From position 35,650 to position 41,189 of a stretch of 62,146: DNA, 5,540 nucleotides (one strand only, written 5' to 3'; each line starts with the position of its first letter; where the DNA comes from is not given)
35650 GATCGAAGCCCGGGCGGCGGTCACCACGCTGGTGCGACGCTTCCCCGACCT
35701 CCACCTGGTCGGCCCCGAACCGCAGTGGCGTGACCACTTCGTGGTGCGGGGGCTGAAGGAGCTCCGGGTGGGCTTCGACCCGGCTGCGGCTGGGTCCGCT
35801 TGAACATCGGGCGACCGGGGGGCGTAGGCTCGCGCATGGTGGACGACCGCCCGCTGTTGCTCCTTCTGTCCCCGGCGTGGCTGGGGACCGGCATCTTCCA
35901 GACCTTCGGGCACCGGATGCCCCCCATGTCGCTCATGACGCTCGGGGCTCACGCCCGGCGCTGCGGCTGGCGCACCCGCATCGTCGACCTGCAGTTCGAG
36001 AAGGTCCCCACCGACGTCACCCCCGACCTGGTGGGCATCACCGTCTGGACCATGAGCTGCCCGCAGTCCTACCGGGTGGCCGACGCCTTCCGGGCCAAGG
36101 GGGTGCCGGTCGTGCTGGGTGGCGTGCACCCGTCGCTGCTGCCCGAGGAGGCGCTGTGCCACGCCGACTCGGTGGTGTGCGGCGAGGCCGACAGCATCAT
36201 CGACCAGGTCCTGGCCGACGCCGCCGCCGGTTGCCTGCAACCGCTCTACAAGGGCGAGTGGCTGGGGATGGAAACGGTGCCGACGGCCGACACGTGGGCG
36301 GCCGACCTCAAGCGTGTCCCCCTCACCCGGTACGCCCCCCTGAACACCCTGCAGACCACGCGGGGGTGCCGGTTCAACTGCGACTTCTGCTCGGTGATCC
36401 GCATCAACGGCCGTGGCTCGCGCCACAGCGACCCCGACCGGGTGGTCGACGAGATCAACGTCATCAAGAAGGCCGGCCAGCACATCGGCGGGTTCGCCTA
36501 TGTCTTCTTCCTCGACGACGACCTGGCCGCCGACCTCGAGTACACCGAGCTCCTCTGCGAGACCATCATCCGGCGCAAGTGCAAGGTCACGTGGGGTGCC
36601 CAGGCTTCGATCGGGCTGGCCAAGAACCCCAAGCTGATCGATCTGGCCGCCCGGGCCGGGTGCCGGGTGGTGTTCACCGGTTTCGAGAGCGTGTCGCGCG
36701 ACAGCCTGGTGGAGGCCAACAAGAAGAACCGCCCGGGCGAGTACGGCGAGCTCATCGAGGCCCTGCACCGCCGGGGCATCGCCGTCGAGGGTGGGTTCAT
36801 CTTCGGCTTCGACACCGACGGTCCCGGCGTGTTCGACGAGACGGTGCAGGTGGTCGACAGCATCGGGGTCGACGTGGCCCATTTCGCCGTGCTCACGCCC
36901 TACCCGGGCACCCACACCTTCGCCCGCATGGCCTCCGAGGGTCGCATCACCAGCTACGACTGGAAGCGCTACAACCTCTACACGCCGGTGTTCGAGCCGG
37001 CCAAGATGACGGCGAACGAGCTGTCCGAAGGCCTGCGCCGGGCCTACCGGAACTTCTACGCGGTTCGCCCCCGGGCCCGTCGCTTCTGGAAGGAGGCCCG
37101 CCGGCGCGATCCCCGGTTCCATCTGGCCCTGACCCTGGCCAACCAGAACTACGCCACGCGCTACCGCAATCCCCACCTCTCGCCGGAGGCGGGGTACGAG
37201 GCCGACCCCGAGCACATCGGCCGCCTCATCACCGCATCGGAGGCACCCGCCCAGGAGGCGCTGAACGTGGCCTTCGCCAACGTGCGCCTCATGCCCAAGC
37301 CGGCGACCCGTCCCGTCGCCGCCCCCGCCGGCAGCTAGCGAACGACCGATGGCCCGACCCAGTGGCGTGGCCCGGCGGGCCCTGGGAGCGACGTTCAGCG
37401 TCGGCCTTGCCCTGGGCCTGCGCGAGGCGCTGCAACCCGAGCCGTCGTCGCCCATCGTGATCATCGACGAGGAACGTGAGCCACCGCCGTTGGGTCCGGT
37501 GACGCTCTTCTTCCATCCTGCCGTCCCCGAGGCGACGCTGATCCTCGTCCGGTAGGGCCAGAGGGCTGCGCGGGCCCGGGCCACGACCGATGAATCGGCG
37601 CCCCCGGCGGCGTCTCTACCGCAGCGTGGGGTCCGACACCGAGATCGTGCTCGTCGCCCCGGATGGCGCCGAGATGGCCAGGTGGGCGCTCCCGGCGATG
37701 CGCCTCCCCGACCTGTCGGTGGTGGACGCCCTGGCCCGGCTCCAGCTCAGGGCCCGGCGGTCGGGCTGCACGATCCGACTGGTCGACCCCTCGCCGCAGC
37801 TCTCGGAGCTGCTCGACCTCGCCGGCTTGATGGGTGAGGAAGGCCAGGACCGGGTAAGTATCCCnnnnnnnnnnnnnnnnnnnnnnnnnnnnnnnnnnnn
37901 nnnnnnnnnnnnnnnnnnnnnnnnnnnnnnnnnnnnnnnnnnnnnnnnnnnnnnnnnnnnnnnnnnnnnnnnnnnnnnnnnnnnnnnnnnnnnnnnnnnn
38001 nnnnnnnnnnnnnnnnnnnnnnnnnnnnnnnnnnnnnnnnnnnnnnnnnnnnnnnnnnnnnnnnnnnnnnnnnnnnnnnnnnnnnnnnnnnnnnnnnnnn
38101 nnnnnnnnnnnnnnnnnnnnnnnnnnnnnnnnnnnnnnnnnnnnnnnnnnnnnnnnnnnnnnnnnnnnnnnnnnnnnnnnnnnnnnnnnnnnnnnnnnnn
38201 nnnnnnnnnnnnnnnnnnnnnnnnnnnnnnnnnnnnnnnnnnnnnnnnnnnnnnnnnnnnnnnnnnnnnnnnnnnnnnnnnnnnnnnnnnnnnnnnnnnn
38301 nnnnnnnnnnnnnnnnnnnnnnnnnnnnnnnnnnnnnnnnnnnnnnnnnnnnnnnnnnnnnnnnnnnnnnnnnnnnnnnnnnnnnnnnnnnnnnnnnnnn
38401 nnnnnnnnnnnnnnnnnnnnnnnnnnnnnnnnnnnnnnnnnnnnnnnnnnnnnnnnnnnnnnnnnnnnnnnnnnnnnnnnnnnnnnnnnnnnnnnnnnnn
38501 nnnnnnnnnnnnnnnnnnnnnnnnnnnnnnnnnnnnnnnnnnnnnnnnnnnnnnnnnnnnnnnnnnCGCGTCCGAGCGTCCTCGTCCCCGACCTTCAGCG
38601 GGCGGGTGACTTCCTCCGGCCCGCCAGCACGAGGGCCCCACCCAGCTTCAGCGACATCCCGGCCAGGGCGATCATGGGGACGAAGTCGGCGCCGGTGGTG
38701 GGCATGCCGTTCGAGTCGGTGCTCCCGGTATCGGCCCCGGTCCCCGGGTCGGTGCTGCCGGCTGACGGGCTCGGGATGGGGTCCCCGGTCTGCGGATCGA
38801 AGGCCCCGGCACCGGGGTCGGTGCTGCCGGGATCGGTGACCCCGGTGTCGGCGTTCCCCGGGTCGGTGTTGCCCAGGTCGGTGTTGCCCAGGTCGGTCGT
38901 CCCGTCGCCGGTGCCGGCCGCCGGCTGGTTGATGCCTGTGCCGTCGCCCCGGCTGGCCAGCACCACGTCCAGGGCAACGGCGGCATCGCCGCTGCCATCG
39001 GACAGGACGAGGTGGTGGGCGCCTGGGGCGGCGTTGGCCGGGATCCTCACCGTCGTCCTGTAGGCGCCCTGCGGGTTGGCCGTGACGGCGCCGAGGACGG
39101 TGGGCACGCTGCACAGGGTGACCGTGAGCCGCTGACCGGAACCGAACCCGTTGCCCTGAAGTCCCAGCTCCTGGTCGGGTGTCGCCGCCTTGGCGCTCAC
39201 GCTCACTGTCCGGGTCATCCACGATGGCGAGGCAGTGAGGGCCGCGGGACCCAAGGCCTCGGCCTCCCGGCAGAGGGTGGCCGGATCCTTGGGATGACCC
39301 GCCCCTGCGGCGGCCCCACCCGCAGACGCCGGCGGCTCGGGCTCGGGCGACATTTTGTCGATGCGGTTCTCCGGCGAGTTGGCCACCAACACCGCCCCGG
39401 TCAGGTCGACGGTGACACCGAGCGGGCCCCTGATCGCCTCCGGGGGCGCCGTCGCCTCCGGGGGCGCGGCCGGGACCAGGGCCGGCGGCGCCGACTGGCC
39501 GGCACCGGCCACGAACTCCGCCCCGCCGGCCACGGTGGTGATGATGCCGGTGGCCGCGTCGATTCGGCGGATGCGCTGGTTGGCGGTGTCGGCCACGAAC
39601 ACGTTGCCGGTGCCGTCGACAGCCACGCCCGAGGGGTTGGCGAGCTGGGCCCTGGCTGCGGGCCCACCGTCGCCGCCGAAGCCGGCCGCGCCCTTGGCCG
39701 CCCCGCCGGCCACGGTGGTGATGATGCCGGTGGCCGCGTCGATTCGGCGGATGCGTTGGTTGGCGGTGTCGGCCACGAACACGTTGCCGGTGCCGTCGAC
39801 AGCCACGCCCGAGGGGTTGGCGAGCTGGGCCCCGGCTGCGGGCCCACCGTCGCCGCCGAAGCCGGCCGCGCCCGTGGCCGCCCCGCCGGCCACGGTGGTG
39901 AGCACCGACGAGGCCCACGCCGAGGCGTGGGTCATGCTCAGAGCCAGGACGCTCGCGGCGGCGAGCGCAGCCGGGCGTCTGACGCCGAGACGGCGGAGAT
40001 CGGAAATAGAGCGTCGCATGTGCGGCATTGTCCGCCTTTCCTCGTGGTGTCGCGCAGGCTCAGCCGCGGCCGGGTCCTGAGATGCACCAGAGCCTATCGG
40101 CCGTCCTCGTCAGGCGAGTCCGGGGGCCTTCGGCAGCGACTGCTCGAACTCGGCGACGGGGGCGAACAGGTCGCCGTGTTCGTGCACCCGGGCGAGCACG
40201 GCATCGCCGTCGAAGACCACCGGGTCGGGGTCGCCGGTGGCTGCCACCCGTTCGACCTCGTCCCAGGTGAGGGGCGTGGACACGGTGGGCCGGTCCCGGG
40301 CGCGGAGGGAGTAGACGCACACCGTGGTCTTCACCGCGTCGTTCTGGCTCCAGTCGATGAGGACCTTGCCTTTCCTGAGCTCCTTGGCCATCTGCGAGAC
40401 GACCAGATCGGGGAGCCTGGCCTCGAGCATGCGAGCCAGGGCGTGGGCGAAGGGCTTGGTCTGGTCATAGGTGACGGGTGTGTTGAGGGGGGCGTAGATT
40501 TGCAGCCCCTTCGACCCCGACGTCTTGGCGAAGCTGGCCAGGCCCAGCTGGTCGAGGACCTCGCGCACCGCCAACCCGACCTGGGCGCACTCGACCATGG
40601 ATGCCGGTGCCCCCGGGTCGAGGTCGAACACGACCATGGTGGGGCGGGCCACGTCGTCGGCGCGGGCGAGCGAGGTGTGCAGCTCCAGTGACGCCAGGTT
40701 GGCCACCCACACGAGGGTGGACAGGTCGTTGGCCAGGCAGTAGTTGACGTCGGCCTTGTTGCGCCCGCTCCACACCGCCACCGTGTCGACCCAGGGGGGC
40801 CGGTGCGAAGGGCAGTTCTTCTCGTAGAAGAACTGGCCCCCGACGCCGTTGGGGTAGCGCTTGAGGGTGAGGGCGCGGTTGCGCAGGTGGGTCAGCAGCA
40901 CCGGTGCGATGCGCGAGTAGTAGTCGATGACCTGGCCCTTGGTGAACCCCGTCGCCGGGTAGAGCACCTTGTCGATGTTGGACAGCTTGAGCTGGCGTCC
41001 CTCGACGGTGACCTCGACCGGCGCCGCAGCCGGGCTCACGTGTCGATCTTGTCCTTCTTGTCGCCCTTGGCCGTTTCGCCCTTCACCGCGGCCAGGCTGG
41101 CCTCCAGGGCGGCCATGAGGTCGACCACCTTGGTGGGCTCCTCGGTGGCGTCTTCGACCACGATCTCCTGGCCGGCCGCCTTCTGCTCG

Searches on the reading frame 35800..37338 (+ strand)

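Call 31: search_protein_families(library=pfam, max_evalue=0.00001, proteins=[window:35800-37338:+])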
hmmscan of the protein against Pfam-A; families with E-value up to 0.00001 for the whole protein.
window:35800-37338:+ (512 aa): 2 families
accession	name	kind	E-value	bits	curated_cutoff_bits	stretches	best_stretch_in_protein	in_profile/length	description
PF04055.27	Radical_SAM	-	1.2e-14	55.3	29.5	1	185-348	2-162/166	Radical SAM superfamily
PF02310.24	B12-binding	-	1.8e-14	54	32.1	1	31-137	3-120/121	B12 binding domain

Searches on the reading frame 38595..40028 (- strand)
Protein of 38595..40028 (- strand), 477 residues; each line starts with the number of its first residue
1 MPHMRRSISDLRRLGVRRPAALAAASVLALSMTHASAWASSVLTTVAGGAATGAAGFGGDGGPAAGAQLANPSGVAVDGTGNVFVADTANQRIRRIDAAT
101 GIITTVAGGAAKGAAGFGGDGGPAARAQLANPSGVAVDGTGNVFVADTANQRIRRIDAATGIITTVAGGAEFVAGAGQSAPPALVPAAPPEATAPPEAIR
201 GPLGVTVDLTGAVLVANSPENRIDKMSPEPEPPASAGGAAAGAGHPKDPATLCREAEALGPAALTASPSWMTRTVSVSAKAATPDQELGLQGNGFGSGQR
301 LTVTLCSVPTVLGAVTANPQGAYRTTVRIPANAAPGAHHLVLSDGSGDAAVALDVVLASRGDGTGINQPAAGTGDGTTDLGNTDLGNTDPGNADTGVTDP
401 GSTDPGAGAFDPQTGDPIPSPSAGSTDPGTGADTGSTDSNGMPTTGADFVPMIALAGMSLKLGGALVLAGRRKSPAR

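Call 31: search_protein_families(library=pfam, max_evalue=0.00001, proteins=[window:38595-40028:-])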
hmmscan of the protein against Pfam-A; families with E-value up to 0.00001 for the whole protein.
window:38595-40028:- (477 aa): 3 families
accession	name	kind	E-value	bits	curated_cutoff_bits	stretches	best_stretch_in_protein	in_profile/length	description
PF25021.1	TEN_NHL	-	3.2e-17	63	27.1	2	119-173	131-182/357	Teneurin NHL domain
PF01436.27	NHL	-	6.1e-17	61.2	20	2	69-94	1-26/28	NHL repeat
PF08450.18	SGL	-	3.4e-06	27.3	26.3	0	130-166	184-220/246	SMP-30/Gluconolactonase/LRE-like region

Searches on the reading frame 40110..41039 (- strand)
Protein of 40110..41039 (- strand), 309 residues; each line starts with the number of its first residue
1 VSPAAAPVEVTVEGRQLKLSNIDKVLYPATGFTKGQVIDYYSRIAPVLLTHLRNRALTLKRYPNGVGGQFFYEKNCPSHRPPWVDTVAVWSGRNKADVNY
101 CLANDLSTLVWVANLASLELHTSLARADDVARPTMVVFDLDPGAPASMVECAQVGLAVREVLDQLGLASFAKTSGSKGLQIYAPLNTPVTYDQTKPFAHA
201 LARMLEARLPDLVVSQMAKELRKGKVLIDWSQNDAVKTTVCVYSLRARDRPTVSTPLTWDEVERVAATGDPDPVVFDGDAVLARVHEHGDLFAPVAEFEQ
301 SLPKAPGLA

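Call 31: search_protein_families(library=pfam, max_evalue=0.00001, proteins=[window:40110-41039:-])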
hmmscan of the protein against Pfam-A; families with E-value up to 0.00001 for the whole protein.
window:40110-41039:- (309 aa): 1 family
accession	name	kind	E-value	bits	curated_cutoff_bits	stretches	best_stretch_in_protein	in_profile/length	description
PF21686.3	LigD_Prim-Pol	-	4.5e-88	295.5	27.4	1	33-292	1-254/254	LigD, primase-polymerase domain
